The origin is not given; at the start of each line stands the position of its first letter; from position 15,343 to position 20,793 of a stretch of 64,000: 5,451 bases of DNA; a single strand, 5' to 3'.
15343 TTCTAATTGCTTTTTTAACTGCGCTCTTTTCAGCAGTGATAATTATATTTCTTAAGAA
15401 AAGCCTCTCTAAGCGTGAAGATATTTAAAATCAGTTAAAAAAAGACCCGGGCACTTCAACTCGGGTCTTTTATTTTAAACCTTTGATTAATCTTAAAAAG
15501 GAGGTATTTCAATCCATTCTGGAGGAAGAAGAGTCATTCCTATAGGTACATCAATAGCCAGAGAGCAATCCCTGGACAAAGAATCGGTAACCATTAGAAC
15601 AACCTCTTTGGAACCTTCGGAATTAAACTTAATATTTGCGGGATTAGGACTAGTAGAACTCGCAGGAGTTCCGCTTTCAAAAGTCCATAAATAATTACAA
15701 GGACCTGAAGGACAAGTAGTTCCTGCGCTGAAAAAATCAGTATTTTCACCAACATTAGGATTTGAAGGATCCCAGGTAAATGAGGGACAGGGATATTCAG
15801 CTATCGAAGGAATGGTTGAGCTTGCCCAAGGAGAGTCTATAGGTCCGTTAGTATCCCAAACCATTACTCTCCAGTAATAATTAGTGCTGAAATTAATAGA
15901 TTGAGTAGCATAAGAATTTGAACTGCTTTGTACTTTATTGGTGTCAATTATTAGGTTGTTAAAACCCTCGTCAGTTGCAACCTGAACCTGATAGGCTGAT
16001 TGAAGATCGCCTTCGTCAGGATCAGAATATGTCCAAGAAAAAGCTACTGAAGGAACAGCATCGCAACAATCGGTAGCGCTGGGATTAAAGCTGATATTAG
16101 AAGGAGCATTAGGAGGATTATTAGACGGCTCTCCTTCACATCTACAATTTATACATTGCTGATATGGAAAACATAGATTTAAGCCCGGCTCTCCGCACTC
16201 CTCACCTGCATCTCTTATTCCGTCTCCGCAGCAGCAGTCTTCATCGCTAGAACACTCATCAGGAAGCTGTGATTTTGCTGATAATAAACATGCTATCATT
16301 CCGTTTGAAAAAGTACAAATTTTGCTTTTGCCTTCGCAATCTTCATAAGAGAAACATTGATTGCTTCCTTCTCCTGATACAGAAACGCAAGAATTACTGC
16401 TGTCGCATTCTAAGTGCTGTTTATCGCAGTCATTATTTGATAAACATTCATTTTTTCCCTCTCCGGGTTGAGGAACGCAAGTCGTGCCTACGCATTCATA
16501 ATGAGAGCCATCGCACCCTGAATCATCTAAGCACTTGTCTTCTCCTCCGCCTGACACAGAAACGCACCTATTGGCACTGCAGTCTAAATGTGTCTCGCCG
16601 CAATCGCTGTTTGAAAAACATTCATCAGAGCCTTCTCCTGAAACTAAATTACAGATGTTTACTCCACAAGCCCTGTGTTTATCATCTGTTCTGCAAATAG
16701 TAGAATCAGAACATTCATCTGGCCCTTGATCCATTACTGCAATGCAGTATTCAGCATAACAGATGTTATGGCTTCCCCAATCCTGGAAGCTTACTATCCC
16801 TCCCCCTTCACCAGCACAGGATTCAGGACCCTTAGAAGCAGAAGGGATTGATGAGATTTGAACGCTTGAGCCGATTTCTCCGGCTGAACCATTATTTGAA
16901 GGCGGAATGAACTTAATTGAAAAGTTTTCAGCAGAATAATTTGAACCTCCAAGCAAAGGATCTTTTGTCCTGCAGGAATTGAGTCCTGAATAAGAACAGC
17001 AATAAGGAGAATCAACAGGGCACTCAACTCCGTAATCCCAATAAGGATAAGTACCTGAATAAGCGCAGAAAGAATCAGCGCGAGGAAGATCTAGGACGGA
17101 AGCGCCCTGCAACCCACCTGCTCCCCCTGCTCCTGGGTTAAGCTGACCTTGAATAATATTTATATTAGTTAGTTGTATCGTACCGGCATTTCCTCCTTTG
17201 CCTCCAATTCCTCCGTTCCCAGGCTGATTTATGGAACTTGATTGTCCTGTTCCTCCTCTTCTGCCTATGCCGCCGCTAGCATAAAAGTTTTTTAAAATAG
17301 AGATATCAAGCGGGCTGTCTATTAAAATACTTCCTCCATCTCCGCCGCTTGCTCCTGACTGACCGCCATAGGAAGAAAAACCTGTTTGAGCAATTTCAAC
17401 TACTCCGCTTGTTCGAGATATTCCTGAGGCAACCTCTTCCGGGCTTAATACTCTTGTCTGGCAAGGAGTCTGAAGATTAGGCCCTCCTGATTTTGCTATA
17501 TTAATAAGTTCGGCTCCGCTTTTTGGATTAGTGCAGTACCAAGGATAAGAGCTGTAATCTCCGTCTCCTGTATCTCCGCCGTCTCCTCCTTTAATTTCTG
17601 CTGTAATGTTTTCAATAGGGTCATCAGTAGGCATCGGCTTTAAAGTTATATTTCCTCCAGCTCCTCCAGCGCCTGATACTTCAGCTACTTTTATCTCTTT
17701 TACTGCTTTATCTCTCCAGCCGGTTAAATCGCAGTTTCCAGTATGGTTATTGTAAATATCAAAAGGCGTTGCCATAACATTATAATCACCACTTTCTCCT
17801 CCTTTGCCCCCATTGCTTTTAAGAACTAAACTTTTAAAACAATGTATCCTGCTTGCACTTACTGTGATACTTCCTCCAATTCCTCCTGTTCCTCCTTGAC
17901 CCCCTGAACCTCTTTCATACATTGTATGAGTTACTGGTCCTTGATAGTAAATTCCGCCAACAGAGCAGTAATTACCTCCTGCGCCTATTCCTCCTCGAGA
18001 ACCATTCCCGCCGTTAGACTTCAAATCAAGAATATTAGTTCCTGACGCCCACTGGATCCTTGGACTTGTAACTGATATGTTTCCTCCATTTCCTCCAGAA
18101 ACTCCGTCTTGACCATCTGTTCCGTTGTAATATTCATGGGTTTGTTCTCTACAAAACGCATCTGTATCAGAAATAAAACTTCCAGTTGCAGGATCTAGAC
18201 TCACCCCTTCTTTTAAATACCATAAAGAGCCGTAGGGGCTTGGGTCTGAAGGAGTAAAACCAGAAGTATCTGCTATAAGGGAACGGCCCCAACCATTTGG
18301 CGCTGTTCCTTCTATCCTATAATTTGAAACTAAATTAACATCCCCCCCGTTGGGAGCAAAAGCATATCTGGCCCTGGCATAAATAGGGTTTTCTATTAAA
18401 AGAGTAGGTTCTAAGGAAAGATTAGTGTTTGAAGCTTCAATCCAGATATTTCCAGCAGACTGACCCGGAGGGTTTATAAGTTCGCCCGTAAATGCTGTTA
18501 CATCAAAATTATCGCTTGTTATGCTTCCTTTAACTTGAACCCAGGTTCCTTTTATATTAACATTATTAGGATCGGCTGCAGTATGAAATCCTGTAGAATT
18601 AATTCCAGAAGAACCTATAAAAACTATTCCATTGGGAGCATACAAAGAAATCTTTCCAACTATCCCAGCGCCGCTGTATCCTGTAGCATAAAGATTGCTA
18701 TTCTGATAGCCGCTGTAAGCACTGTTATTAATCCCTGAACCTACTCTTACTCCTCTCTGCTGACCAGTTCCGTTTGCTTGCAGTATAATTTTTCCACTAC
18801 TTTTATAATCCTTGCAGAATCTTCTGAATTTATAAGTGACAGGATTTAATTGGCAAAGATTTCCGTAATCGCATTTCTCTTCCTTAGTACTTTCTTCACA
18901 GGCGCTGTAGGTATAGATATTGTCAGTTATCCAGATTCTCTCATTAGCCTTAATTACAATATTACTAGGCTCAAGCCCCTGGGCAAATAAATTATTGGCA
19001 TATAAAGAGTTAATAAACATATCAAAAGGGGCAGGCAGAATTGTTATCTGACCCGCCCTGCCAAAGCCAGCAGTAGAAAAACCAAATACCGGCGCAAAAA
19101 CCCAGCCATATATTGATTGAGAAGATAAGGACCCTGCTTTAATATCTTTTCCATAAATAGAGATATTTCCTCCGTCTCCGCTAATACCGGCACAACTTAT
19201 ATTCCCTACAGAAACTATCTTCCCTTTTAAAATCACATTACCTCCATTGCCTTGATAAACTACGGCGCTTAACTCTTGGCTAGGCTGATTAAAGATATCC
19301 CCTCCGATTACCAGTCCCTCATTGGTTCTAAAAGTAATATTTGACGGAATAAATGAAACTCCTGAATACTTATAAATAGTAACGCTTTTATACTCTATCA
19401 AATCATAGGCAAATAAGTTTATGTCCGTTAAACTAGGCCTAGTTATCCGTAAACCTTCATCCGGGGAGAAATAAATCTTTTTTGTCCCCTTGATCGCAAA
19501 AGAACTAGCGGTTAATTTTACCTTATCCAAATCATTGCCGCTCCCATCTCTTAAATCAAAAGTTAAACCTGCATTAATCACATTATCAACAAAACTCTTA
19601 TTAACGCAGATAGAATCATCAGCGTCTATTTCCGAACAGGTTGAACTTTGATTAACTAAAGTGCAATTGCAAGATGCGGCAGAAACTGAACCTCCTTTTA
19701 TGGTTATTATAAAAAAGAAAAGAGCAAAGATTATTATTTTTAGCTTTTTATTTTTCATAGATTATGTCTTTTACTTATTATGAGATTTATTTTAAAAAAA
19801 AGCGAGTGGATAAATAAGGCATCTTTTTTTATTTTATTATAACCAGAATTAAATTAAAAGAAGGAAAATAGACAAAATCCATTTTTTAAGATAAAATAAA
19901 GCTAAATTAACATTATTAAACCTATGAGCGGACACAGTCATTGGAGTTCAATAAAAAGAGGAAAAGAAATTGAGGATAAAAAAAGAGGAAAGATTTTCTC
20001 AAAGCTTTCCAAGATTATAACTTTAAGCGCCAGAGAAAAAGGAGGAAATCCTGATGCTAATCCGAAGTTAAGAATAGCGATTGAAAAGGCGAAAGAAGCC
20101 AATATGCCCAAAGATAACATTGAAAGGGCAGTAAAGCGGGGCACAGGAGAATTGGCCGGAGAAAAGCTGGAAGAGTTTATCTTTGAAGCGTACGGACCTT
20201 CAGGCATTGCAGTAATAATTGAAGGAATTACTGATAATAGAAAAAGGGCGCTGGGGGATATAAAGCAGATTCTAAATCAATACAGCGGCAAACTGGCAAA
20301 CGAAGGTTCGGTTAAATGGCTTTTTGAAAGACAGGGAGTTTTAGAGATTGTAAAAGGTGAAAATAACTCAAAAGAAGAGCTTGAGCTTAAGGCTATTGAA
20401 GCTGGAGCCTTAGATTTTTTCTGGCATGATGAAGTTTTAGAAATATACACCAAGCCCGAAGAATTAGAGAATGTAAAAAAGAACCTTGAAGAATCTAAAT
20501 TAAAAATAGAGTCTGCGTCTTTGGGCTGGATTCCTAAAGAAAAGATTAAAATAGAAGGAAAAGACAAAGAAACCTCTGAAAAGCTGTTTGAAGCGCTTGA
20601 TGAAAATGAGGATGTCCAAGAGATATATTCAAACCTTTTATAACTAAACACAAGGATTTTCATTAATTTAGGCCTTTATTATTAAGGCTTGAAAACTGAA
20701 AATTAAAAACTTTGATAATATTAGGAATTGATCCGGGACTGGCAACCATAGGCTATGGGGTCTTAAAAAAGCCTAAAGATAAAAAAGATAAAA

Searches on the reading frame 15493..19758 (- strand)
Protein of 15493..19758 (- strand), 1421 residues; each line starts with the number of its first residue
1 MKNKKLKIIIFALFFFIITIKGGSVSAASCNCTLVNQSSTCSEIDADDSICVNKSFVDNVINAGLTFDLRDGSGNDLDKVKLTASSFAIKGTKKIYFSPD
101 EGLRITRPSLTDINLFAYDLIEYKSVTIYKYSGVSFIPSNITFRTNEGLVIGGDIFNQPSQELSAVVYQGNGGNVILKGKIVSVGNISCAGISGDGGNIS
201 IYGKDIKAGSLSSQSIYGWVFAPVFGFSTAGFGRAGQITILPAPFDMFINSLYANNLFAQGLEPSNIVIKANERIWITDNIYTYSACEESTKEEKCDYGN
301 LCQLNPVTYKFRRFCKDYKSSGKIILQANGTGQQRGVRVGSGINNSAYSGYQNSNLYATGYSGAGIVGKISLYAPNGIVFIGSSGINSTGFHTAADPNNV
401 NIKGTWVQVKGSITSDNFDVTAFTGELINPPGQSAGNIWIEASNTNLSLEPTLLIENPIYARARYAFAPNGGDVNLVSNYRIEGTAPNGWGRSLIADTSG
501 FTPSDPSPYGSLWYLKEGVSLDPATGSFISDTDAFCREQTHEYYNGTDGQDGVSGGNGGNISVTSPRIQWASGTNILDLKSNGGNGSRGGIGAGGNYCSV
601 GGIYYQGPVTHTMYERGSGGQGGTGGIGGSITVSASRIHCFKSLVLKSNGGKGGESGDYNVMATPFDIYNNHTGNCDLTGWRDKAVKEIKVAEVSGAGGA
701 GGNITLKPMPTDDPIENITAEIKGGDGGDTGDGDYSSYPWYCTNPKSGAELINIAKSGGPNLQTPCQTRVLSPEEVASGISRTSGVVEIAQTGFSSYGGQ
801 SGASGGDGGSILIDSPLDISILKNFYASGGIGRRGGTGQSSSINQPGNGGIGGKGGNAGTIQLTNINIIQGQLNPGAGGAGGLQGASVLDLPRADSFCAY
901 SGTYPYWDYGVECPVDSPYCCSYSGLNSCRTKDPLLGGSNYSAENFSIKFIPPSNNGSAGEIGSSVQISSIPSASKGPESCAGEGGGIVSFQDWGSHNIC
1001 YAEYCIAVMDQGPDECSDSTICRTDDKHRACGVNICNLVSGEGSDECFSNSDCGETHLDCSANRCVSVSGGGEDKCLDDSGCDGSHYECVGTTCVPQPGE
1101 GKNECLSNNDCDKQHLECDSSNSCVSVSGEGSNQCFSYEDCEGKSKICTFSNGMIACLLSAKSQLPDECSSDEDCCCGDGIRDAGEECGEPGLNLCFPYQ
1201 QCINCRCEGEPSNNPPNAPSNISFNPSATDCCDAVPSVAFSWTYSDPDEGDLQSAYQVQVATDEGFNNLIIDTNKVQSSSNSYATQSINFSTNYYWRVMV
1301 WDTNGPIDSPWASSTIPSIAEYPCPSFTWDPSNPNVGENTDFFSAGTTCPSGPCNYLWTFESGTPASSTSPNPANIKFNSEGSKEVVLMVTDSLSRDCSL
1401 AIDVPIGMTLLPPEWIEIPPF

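Call 61: search_protein_families(library=pfam, proteins=[window:15493-19758:-], max_evalue=0.00001)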
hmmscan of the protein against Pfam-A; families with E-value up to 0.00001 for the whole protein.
window:15493-19758:- (1421 aa): 1 family
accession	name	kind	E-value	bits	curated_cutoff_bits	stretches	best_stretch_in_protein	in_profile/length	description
PF25788.1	Ig_Rha78A_N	-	5.3e-14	52.8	27.4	1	1235-1313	17-95/105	Rha78A-like, N-terminal immunoglobulin domain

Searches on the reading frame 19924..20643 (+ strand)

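Call 91: search_protein_families(library=pfam, proteins=[window:19924-20643:+], max_evalue=0.0001)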
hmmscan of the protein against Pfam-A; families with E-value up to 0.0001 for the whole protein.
window:19924-20643:+ (239 aa): 2 families
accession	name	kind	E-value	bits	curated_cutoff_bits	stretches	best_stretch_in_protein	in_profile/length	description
PF01709.26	Transcrip_reg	-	1.2e-49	168.5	27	1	82-238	1-160/160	TACO1/YebC second and third domain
PF20772.2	TACO1_YebC_N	-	4.4e-29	101.2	36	1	5-76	1-73/73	TACO1/YebC protein N-terminal domain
